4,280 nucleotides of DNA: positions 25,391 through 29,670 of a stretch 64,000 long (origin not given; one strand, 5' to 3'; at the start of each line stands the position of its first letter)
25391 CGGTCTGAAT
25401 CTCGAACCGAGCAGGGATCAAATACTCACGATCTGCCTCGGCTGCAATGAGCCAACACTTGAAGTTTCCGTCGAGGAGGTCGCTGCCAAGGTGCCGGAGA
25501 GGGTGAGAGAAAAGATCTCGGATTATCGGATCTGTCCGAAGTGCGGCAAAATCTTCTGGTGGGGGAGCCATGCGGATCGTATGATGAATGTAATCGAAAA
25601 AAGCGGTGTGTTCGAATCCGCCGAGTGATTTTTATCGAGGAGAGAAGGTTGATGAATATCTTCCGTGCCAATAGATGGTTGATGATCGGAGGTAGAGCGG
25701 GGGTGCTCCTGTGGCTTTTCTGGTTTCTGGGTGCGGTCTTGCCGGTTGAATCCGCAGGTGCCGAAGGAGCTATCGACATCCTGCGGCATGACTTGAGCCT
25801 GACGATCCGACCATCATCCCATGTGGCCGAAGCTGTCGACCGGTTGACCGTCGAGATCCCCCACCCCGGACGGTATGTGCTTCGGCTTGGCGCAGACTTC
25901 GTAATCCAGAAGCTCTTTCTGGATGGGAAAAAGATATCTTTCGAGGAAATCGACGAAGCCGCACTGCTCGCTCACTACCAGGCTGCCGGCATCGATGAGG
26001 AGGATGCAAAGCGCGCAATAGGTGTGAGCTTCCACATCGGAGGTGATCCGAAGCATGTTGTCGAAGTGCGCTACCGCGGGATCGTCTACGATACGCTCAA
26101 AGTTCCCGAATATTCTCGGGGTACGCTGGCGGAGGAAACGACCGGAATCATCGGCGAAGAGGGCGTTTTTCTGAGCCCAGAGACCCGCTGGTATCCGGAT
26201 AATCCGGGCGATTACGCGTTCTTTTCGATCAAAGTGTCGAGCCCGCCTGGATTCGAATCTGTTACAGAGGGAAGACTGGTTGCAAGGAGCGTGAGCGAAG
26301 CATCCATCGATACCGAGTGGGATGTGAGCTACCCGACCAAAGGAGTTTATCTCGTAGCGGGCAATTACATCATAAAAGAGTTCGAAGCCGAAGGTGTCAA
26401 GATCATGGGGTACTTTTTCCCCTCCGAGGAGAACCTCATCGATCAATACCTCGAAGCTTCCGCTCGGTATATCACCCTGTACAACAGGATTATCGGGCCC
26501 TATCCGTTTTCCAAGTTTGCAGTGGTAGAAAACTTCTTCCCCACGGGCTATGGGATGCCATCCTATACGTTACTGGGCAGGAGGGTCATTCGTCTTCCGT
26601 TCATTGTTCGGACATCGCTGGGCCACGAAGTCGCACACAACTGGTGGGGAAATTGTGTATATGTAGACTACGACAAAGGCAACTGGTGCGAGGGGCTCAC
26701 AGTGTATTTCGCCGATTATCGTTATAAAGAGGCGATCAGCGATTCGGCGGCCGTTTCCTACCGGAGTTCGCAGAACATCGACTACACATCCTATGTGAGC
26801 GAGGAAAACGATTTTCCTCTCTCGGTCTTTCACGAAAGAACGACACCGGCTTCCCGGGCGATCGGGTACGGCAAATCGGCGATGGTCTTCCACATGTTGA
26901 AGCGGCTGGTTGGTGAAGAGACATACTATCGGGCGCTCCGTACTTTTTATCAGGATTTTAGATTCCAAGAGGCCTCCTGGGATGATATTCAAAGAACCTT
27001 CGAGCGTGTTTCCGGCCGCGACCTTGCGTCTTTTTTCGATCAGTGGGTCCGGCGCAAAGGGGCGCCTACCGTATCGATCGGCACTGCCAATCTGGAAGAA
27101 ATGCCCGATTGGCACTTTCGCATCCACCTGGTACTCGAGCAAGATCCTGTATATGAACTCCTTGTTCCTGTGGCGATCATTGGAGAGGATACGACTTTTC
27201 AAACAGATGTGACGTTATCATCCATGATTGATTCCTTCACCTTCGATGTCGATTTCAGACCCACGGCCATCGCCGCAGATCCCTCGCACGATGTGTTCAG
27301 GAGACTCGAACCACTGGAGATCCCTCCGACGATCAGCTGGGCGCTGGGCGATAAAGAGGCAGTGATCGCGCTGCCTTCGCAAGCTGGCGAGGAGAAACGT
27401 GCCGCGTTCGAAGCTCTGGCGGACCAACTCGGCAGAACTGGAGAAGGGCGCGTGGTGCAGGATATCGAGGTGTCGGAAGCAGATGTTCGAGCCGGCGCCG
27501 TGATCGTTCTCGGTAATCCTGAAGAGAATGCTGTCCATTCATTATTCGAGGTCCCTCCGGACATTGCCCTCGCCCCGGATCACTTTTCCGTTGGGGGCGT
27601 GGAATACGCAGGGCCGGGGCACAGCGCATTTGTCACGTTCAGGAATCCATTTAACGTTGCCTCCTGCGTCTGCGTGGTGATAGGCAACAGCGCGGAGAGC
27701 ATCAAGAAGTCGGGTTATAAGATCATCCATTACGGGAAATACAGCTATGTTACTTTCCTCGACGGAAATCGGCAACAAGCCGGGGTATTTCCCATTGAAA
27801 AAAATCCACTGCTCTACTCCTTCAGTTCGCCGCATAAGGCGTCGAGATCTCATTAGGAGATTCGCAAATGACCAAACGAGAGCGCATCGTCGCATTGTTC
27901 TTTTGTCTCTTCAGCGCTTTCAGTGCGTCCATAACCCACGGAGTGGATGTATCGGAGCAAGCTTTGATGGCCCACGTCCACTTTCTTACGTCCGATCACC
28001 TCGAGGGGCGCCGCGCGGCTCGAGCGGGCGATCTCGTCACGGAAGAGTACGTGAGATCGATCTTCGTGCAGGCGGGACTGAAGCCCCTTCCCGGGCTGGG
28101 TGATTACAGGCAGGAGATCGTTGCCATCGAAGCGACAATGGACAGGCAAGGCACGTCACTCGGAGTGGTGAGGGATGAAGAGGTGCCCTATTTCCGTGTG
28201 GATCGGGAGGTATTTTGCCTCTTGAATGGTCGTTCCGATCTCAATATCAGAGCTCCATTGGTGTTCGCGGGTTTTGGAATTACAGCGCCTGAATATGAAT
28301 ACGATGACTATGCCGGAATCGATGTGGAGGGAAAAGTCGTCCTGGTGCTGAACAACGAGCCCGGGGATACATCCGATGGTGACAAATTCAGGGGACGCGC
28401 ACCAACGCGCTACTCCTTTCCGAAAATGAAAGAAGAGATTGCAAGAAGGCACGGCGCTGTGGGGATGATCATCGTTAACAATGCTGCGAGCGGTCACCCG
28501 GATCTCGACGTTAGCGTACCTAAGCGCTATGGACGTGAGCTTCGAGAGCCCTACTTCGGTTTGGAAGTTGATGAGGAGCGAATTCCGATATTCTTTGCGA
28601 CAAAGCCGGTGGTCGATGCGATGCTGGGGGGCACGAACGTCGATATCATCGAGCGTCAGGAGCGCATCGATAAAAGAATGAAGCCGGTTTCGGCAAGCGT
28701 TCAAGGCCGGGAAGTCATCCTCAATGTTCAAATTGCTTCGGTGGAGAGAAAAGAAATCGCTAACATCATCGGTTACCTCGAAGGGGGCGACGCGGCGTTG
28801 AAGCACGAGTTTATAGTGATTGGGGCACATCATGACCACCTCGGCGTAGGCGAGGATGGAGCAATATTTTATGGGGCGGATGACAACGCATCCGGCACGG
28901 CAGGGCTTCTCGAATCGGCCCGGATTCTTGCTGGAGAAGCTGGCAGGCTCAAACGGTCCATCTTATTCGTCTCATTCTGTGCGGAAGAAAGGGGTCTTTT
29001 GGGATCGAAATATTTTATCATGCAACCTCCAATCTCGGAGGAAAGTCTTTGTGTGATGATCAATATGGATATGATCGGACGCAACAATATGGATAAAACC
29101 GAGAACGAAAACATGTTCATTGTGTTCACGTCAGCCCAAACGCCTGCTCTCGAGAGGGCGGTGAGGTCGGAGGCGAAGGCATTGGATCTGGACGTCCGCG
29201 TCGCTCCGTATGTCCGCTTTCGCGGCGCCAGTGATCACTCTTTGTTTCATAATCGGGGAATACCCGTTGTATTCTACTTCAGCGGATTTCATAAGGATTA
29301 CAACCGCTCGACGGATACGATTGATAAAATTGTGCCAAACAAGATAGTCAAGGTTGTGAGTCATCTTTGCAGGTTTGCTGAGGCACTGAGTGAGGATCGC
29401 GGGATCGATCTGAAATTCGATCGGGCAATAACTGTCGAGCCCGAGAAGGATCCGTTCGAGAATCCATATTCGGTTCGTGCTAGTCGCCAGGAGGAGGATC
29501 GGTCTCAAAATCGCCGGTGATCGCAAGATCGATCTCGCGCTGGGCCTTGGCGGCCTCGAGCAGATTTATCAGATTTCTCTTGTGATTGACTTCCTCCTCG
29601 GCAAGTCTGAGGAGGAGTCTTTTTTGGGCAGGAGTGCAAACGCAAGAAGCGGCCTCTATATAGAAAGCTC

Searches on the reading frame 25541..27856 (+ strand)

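Call 11: search_protein_families(library=pfam, proteins=[window:25541-27856:+], max_evalue=0.001)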
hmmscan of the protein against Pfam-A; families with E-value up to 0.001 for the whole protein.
window:25541-27856:+ (771 aa): 1 family
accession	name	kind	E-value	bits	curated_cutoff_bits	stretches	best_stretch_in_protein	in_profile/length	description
PF01433.26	Peptidase_M1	-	2.6e-15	57.1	27.7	1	360-502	71-218/218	Peptidase family M1 domain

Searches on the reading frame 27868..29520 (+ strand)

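Call 11: search_protein_families(library=pfam, proteins=[window:27868-29520:+], max_evalue=0.001)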
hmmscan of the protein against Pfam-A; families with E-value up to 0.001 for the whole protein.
window:27868-29520:+ (550 aa): 3 families
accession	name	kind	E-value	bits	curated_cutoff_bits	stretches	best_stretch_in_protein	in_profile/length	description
PF04389.22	Peptidase_M28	-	9.4e-39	133.6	21.3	1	299-498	1-187/193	Peptidase family M28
PF02225.27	PA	-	3.7e-07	30.6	23.9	1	129-222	3-63/95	PA domain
PF01546.33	Peptidase_M20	-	9.6e-07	29.3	24.6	1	335-504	29-204/206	Peptidase family M20/M25/M40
